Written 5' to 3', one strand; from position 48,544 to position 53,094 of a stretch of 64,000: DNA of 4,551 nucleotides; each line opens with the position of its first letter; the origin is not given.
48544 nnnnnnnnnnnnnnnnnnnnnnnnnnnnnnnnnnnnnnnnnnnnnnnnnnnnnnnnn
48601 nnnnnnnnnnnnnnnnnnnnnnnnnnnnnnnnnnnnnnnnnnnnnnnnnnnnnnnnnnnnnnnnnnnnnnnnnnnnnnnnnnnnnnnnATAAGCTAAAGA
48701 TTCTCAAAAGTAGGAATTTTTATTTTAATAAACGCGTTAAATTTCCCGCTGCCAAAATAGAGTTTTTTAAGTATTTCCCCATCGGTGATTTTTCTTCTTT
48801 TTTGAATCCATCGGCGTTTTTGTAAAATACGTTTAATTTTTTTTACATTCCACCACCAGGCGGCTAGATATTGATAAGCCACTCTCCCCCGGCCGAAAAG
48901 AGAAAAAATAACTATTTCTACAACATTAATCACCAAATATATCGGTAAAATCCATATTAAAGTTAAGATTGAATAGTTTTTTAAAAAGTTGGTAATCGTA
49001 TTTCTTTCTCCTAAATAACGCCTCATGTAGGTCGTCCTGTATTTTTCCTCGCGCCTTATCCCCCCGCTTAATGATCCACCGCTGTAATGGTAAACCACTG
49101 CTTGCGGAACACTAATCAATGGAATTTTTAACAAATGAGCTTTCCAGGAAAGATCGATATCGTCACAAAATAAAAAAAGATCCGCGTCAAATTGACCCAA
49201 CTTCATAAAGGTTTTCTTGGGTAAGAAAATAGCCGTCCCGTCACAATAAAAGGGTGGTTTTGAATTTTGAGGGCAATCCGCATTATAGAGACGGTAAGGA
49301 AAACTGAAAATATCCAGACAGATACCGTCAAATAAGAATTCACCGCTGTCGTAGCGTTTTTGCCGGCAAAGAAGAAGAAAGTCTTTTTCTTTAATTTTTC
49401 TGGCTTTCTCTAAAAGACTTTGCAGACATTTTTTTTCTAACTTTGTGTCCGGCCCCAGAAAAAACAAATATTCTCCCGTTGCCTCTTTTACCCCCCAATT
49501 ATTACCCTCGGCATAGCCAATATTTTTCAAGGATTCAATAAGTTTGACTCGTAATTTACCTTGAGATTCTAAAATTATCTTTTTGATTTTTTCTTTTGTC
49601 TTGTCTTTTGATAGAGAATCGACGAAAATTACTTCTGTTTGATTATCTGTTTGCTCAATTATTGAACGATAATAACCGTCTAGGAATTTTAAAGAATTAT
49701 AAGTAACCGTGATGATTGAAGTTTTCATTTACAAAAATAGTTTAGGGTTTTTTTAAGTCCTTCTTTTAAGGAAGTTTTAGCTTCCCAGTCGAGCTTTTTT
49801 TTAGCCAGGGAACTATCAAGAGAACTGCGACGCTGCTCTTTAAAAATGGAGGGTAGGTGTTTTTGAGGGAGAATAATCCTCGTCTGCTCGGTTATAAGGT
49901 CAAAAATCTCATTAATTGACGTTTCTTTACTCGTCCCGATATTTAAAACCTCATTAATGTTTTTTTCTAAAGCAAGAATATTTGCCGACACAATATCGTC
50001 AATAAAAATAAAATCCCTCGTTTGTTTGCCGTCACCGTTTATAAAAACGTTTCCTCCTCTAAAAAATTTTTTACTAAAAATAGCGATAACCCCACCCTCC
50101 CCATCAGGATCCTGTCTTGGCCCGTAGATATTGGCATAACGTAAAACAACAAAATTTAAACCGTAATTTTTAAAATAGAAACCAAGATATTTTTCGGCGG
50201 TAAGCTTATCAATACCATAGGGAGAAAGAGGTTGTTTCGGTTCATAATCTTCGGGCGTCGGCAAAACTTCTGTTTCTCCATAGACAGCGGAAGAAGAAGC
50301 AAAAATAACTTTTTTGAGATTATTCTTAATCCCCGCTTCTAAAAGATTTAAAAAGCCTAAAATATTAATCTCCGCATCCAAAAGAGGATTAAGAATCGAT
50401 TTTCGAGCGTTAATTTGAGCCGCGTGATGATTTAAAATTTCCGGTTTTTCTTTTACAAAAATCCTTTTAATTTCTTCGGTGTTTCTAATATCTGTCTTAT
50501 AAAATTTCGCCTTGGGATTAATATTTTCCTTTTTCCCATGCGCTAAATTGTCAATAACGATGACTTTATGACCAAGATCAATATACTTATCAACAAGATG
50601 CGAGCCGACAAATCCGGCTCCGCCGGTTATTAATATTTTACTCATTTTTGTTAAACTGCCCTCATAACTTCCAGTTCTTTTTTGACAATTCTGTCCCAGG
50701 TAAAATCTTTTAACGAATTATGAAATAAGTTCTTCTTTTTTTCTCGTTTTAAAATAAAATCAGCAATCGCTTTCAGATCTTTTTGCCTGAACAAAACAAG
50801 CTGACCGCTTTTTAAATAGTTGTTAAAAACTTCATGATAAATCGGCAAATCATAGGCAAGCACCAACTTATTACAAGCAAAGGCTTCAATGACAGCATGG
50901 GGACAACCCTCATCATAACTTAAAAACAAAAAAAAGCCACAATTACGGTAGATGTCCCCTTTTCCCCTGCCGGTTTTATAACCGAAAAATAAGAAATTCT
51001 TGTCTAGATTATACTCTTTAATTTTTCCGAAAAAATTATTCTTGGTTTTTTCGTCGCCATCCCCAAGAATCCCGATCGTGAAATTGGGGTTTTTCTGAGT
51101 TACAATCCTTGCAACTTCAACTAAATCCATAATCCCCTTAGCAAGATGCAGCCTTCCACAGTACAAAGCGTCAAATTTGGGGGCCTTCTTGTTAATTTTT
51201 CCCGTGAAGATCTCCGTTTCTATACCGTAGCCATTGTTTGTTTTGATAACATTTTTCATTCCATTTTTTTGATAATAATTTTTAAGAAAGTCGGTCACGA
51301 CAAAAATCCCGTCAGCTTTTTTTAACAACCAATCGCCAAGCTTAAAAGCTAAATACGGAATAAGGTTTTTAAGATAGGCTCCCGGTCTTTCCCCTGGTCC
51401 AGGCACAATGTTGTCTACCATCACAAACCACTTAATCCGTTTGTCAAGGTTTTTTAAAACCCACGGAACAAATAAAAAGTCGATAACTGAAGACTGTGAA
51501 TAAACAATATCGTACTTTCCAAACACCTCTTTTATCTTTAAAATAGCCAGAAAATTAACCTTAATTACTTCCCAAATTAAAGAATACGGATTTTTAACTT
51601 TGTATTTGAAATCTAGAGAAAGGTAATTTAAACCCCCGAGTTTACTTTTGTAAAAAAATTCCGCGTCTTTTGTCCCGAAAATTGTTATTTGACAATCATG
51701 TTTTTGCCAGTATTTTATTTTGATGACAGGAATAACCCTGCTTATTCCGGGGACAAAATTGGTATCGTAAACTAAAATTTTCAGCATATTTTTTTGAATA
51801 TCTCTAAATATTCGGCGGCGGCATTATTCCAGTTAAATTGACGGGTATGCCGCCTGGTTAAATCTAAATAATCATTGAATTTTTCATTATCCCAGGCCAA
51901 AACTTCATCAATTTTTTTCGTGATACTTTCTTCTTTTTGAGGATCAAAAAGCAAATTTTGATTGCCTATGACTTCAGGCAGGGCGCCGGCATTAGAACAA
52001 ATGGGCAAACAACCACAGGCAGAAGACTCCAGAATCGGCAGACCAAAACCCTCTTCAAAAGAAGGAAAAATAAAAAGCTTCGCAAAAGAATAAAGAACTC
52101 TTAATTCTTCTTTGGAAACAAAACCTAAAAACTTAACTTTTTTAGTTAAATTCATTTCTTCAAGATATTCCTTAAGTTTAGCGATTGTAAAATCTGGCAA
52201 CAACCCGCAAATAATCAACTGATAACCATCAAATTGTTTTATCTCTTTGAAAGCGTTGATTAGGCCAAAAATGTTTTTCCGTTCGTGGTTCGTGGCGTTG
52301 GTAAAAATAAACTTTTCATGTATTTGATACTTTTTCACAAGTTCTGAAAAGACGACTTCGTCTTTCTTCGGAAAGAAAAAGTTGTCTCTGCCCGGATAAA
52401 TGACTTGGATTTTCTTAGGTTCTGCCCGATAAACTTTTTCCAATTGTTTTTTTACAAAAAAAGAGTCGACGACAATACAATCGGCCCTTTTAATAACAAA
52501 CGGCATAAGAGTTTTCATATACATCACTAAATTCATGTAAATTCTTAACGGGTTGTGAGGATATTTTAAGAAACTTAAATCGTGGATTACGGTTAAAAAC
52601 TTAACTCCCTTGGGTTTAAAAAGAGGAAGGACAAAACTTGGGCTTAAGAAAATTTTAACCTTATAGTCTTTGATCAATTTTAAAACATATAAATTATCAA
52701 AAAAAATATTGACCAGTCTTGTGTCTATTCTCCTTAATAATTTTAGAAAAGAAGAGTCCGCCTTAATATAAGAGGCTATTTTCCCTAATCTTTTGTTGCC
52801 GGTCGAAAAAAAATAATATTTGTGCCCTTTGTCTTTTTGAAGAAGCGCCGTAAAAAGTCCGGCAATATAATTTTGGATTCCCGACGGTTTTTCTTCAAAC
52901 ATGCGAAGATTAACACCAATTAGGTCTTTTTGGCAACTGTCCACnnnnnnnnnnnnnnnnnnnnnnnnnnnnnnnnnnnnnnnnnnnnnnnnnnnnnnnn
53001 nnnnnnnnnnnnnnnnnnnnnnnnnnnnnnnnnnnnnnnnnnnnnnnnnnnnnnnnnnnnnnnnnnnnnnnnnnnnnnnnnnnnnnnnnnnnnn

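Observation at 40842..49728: Tandem trio of giant paralogous polytopic membrane proteins with a GtrA-like small membrane protein and a GtrB/CsbB-like GT2: candidate lipid-linked extracytoplasmic glycosylation module of a possibly undescribed GT-C-like family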

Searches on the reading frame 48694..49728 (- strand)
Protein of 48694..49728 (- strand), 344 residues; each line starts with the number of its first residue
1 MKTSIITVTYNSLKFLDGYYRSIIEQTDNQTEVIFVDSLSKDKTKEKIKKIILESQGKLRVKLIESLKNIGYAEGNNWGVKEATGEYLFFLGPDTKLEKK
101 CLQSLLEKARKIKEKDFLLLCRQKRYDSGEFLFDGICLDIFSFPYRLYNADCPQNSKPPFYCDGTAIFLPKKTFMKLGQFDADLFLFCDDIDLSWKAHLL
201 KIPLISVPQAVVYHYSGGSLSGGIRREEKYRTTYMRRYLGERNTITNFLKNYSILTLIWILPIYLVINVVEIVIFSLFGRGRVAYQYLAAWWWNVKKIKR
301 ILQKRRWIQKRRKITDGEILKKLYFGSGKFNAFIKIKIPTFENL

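Call 4: search_protein_families(library=pfam, proteins=[window:48694-49728:-], max_evalue=1)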
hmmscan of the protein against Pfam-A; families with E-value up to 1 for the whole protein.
window:48694-49728:- (344 aa): 4 families
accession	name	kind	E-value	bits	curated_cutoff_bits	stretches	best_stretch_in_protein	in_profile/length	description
PF00535.33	Glycos_transf_2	-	1e-21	78.1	23.3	1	4-135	1-128/168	Glycosyl transferase family 2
PF10111.15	Glyco_tranf_2_2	-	2.2e-07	31.1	27.3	1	20-221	19-223/276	Glycosyltransferase like family 2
PF13632.12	Glyco_trans_2_3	-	0.00055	20.2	27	1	94-286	8-191/198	Glycosyl transferase family group 2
PF13641.12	Glyco_tranf_2_3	-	0.055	13.9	27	1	163-226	160-223/230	Glycosyltransferase like family 2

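Call 5: search_protein_families(library=ncbifam, proteins=[window:48694-49728:-], max_evalue=1)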
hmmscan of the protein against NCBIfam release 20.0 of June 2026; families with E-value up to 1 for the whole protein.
window:48694-49728:- (344 aa): 19 families
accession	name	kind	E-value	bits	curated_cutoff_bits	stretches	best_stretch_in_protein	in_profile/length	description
NF041875.1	EPS_EpsD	equivalog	3.6e-15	56.2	370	1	4-230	2-223/325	exopolysaccharide biosynthesis glycosyltransferase EpsD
NF047683.1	TeichurnBiosyTuaG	equivalog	5.4e-13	49.2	400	1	3-108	8-110/252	teichuronic acid biosynthesis protein TuaG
TIGR04283.1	glyco_like_mftF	equivalog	7.7e-13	48.5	182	1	4-211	2-182/221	TIGR04283 family arsenosugar biosynthesis glycosyltransferase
TIGR03937.1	PgaC_IcaA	equivalog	8e-13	48.1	422.3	2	3-109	47-150/407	poly-beta-1,6-N-acetyl-D-glucosamine synthase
NF007482.0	PRK10073.1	equivalog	1.6e-11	43.8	423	1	2-111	7-112/334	glycosyltransferase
NF050050.1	ProtGlycPglI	equivalog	2.5e-11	43.5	500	1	2-111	3-110/306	GalNAc(5)-diNAcBac-PP-undecaprenol beta-1,3-glucosyltransferase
TIGR01556.1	rhamnosyltran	subfamily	2.4e-09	36.8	200.55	1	8-270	1-257/281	rhamnosyltransferase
NF045692.1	OglycostaseCruG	equivalog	6.9e-09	35.1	600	1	2-196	42-237/386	2'-O-glycosyltransferase CruG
TIGR03965.1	mycofact_glyco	equivalog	9.3e-08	31.3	280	2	25-107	100-177/467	mycofactocin biosynthesis glycosyltransferase MftF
NF053739.1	GlytfEpsEBac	equivalog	7e-07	28.5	450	1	2-88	2-86/265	glycosyltransferase EpsE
NF047588.1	GlcsyltransPgfSStrep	equivalog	1.7e-06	27.5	500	1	1-109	1-110/308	glycosyltransferase PgfS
NF038299.1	EPS_HpsN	equivalog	7.6e-06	25.1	425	1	3-104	3-101/317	hormogonium polysaccharide biosynthesis glycosyltransferase HpsN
NF038302.1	EPS_HpsE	equivalog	0.00033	19.7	300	1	4-102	4-104/307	hormogonium polysaccharide biosynthesis glycosyltransferase HpsE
NF041394.1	GtaseAglG_Halo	equivalog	0.01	15.1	440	1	1-107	1-105/304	glucosyl-dolichyl phosphate glucuronosyltransferase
NF050819.1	PolSacchBiosHfsG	equivalog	0.014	14.6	500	1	24-100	32-107/302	polysaccharide biosynthesis protein HfsG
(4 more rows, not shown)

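Call 28: search_solved_structures(query=window:48694-49728:-, max_evalue=0.01)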
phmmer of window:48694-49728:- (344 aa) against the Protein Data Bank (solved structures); distinct sequences matched with E-value up to 0.01: 16.
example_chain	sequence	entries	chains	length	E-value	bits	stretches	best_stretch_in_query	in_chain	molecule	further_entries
5tze_C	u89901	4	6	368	2.1e-06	30.3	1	1-105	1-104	Glycosyl transferase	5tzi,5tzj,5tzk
5tz8_A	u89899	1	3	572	3.8e-06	29.5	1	1-104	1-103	Glycosyl transferase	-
8vh7_A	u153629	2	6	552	2.6e-05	26.7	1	4-97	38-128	Heparosan synthase B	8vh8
8viw_A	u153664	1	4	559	2.7e-05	26.7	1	4-97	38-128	Heparosan synthase B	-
6h1j_A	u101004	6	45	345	3.5e-05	26.3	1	2-110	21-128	Probable ss-1,3-N-acetylglucosaminyltransferase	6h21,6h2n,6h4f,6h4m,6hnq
3bcv_A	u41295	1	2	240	4.1e-05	26.1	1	2-111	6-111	Putative glycosyltransferase protein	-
2z87_A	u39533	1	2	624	4.9e-05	25.9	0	4-112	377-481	Chondroitin synthase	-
2z86_A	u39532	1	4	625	4.9e-05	25.8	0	4-112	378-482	Chondroitin synthase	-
3l7m_A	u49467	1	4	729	0.00019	23.9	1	2-109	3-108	Teichoic acid biosynthesis protein F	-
3l7j_A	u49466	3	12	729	0.00019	23.9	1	2-109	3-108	Teichoic acid biosynthesis protein F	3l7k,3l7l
3l7i_A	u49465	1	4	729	0.00019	23.9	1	2-109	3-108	Teichoic acid biosynthesis protein F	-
6p61_A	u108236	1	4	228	0.0009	21.7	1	3-99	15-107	Glycosyltransferase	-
5hea_A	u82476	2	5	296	0.0014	21.1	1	4-107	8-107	Putative glycosyltransferase (GalT1)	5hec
6yv7_B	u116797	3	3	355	0.0026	20.2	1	3-94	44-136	Glycosyl transferase, family 2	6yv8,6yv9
6yv7_A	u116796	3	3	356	0.0026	20.2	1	3-94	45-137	Glycosyl transferase, family 2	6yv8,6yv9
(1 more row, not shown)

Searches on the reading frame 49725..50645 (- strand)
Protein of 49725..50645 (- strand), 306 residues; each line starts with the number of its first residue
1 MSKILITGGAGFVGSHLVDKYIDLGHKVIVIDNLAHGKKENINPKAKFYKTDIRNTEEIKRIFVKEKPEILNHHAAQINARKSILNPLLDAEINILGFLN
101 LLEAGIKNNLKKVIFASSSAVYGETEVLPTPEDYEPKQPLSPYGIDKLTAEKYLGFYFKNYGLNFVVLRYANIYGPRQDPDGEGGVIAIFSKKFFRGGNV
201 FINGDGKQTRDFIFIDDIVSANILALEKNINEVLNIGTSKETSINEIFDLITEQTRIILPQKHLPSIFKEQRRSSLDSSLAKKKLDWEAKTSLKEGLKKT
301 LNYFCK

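Call 4: search_protein_families(library=pfam, proteins=[window:49725-50645:-], max_evalue=1)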
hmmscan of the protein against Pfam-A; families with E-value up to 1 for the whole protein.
window:49725-50645:- (306 aa): 9 families
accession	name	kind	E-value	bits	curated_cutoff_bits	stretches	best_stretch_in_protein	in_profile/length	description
PF01370.27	Epimerase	-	1e-59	202.3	20.9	1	4-237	1-240/240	NAD dependent epimerase/dehydratase family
PF16363.11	GDP_Man_Dehyd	-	1.9e-51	175.9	27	1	5-300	1-332/332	GDP-mannose 4,6 dehydratase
PF01073.25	3Beta_HSD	-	4.4e-19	69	22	1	5-228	1-231/280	3-beta hydroxysteroid dehydrogenase/isomerase family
PF02719.21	Polysacc_synt_2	-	1.1e-14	54.8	20.2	1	4-229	1-220/293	Polysaccharide biosynthesis protein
PF04321.23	RmlD_sub_bind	-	1.8e-13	50.7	27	1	3-288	2-270/287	RmlD substrate binding domain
PF07993.18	NAD_binding_4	-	8.8e-08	32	20.1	2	66-179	87-210/258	Male sterility protein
PF13460.12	NAD_binding_10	-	1.9e-06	28.3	27.2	1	8-174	1-147/184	NAD(P)H-binding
PF00106.31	adh_short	-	0.0016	18.4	26.6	1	4-63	3-68/195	short chain dehydrogenase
PF05368.20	NmrA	-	0.066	13.2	27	1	2-64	3-68/298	NmrA-like family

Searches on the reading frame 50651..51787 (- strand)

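Call 4: search_protein_families(library=pfam, proteins=[window:50651-51787:-], max_evalue=1)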
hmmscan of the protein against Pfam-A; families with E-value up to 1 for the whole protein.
window:50651-51787:- (378 aa): 3 families
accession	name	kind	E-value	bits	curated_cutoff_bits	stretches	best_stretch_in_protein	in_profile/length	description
PF00534.26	Glycos_transf_1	-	2.7e-22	79.6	26.4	1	196-352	7-159/172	Glycosyl transferases group 1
PF13692.12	Glyco_trans_1_4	-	2.8e-14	54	27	1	206-346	3-137/142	Glycosyl transferases group 1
PF13439.12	Glyco_transf_4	-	0.0001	22.8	28.5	1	25-179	13-156/170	Glycosyltransferase Family 4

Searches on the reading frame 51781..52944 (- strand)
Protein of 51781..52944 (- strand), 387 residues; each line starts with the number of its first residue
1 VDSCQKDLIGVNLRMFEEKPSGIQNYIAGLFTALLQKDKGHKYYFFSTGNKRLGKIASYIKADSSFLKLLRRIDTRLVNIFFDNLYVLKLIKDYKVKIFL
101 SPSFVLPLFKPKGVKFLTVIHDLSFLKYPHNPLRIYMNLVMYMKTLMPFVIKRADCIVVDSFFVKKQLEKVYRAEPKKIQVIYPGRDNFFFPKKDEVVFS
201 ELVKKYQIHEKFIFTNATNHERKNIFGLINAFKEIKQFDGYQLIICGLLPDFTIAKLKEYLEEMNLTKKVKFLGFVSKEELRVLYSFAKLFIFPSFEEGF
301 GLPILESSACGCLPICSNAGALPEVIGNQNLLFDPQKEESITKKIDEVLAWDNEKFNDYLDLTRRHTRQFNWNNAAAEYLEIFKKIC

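Call 21: search_protein_families(library=pfam, proteins=[window:51781-52944:-], max_evalue=0.001)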
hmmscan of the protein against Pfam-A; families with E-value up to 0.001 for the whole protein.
window:51781-52944:- (387 aa): 4 families
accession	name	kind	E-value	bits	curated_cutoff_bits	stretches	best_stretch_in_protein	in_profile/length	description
PF00534.26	Glycos_transf_1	-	2.9e-30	105.5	26.4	1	210-351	15-158/172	Glycosyl transferases group 1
PF13692.12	Glyco_trans_1_4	-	6.1e-24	85.3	27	1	212-349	4-140/142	Glycosyl transferases group 1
PF13439.12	Glyco_transf_4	-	9.7e-11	42.4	28.5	1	21-187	2-167/170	Glycosyltransferase Family 4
PF20706.3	GT4-conflict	-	4.1e-08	33.1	26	1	203-378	192-384/385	Family 4 Glycosyltransferase in conflict systems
